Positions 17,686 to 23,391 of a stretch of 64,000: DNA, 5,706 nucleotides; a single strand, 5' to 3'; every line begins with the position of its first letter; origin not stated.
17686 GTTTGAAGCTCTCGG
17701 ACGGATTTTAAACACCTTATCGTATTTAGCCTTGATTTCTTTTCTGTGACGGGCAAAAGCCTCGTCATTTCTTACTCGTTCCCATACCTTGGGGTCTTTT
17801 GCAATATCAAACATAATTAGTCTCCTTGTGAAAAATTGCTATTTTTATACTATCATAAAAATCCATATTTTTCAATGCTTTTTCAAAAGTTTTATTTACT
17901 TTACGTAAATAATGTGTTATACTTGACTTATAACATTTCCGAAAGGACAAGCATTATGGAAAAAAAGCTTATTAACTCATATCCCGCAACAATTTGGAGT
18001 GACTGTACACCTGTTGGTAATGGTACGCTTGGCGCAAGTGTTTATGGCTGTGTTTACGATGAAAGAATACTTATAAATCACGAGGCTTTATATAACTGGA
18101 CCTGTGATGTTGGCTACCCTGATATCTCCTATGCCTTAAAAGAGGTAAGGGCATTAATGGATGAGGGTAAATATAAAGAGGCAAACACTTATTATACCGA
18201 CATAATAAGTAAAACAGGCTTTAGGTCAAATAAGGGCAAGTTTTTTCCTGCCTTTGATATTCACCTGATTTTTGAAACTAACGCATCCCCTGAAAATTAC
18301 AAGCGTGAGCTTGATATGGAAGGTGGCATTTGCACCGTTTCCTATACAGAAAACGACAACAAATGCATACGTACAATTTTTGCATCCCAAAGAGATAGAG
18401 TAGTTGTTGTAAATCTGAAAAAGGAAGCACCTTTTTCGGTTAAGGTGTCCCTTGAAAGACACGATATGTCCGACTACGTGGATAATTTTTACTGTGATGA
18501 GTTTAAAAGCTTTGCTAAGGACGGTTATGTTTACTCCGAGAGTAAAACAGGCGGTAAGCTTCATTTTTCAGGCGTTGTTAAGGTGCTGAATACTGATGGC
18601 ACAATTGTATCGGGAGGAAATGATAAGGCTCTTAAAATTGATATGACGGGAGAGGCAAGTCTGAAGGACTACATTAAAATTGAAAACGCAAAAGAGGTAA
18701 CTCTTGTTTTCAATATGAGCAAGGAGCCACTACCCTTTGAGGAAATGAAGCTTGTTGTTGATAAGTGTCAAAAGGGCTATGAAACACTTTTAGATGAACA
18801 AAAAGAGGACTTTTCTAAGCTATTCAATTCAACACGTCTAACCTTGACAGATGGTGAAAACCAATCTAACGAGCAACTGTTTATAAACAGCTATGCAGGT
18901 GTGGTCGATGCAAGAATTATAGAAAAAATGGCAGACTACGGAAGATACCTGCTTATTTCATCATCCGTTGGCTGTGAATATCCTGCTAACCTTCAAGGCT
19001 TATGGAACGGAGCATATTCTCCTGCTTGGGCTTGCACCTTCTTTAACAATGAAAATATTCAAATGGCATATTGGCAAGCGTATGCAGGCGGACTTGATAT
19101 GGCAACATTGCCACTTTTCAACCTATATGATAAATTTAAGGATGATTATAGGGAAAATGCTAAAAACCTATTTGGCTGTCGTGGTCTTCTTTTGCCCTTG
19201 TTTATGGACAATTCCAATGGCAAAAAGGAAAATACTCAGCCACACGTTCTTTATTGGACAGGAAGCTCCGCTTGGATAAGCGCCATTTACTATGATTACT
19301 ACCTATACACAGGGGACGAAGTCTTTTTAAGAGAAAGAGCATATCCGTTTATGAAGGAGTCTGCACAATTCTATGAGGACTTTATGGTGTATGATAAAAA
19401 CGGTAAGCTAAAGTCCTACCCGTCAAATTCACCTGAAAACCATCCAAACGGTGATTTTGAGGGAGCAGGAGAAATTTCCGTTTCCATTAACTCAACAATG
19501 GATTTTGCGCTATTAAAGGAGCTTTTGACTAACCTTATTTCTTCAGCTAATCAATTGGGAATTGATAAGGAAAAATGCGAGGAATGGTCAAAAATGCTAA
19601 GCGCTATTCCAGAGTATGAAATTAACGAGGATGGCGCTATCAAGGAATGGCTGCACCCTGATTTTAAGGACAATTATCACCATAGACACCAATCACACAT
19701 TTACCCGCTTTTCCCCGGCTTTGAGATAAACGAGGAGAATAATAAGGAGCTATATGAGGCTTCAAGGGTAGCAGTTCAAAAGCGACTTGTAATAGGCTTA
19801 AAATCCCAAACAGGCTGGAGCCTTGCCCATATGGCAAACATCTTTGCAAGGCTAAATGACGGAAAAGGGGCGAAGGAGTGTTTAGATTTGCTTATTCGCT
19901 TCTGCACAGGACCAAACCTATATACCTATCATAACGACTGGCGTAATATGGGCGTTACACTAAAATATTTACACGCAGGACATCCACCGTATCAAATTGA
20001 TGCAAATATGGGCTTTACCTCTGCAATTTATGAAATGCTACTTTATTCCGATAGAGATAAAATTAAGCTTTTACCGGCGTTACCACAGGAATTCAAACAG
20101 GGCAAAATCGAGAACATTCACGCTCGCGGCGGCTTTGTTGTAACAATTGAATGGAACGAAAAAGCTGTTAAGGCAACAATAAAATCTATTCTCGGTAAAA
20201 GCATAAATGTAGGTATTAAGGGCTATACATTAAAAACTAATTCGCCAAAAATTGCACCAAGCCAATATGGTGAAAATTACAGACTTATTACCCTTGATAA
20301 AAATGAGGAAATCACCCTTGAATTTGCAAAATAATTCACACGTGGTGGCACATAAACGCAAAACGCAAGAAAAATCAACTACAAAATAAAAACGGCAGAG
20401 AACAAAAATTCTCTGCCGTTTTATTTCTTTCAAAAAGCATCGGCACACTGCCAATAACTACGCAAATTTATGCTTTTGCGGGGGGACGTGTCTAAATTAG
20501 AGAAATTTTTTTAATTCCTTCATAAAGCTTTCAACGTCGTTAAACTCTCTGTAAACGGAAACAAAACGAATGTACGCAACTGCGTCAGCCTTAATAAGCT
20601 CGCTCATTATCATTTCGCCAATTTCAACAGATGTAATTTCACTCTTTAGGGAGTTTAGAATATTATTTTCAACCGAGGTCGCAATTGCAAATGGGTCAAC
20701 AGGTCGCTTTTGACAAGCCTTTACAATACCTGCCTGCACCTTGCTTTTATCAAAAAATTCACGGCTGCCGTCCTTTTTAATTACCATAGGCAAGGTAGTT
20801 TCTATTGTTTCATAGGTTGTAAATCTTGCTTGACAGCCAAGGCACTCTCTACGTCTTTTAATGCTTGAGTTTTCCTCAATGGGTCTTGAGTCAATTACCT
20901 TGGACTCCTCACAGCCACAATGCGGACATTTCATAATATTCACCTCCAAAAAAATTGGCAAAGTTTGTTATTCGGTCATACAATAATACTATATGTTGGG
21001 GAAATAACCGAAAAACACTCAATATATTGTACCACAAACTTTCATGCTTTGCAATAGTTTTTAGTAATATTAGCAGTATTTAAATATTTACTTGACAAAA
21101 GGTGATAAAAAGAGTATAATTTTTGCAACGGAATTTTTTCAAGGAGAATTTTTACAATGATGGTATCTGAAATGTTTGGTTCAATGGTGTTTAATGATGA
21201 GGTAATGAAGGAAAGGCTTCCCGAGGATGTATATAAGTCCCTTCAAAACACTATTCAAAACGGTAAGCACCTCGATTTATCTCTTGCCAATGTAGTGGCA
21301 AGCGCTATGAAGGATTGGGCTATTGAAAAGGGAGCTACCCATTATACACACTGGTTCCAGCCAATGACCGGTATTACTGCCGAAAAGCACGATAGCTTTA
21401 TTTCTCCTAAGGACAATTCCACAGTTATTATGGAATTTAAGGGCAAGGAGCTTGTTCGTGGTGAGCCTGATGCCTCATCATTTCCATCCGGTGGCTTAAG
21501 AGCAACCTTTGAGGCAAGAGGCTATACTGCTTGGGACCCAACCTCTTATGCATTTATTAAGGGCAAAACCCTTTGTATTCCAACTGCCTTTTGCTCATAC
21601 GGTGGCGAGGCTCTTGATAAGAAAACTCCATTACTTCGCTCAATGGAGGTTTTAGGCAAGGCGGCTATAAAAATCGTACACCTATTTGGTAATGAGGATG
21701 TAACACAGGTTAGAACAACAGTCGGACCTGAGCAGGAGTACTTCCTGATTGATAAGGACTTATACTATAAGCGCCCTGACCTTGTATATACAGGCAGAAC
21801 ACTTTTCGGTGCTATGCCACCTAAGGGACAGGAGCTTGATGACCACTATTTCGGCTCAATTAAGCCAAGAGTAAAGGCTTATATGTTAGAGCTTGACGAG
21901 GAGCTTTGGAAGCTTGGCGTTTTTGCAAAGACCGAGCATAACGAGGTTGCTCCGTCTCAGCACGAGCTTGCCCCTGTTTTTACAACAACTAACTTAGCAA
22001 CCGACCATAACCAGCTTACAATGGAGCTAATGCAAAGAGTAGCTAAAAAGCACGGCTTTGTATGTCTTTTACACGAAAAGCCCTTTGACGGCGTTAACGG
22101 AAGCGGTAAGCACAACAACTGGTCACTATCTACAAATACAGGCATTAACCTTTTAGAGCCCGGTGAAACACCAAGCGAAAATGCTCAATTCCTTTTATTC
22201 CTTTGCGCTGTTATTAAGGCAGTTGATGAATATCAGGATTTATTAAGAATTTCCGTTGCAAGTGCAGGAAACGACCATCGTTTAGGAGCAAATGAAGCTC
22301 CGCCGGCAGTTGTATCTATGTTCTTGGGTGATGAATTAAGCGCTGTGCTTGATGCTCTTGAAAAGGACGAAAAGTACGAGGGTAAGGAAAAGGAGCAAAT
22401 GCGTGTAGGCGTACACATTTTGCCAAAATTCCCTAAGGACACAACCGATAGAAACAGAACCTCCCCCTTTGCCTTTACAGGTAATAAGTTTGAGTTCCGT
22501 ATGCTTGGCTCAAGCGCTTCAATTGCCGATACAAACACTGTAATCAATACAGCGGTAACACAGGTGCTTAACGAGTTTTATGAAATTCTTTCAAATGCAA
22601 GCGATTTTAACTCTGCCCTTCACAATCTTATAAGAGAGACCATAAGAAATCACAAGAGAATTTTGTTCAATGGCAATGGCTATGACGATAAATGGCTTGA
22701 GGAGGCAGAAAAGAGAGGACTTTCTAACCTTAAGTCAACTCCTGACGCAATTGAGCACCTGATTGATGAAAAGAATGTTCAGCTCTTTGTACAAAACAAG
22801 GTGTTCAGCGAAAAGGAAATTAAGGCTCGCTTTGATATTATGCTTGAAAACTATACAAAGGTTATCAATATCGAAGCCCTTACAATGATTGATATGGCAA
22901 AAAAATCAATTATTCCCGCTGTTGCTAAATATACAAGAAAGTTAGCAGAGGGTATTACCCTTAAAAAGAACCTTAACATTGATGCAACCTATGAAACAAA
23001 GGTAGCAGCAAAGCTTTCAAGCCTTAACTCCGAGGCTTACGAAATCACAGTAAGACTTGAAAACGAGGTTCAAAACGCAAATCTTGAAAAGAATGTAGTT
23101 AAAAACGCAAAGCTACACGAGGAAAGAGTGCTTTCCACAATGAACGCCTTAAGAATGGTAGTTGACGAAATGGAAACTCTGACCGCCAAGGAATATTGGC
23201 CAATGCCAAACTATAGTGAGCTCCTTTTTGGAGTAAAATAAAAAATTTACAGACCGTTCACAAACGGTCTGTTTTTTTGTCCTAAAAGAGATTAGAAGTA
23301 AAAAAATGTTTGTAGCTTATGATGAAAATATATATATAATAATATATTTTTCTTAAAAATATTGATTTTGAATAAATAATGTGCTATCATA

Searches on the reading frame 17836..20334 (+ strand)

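Call 96: search_protein_families(library=pfam, proteins=[window:17836-20334:+], max_evalue=0.00001)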
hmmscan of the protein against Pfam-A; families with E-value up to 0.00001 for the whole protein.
window:17836-20334:+ (832 aa): 3 families
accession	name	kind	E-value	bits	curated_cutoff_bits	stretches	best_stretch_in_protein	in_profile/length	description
PF22124.2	Glyco_hydro_95_cat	-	1.7e-116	389.9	27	1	314-735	1-408/408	Glycosyl hydrolase family 95 catalytic domain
PF14498.12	Glyco_hyd_65N_2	-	4.4e-34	119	27.7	1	49-294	5-227/234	Glycosyl hydrolase family 65, N-terminal domain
PF21307.2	Glyco_hydro_95_C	-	3.1e-13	50.5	27.6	1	738-804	2-70/94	Glycoside hydrolase family 95, C-terminal domain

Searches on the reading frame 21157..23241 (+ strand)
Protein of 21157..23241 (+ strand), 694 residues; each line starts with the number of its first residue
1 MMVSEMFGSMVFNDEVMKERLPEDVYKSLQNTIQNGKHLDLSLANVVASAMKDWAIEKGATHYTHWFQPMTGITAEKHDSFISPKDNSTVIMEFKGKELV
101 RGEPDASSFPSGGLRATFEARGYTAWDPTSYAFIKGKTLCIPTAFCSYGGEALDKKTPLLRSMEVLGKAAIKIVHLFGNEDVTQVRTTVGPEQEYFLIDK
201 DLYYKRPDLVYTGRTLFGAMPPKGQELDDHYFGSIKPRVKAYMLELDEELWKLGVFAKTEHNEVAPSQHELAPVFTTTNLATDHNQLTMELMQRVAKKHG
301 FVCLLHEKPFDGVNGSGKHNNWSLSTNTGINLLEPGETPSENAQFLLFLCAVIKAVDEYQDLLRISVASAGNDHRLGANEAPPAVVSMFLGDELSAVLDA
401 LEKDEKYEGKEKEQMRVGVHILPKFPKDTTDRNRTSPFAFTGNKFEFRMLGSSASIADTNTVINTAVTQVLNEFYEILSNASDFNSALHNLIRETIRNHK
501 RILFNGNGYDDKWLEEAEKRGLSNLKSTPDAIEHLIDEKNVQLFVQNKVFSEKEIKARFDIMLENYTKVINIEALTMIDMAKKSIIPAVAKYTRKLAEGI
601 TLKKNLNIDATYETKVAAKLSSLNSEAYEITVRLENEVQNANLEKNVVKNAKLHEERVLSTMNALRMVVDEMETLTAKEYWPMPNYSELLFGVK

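Call 96: search_protein_families(library=pfam, proteins=[window:21157-23241:+], max_evalue=0.00001)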
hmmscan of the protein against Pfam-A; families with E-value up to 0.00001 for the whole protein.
window:21157-23241:+ (694 aa): 3 families
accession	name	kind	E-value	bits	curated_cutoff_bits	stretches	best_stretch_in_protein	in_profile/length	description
PF12437.13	GSIII_N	-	1.1e-83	279.2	25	1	4-162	2-160/160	Glutamine synthetase type III N terminal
PF18318.6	Gln-synt_C-ter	-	1e-45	154.8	22.7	1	487-603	1-117/118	Glutamine synthetase C-terminal domain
PF00120.29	Gln-synt_C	-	1.6e-17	64.1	24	1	185-364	20-196/344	Glutamine synthetase, catalytic domain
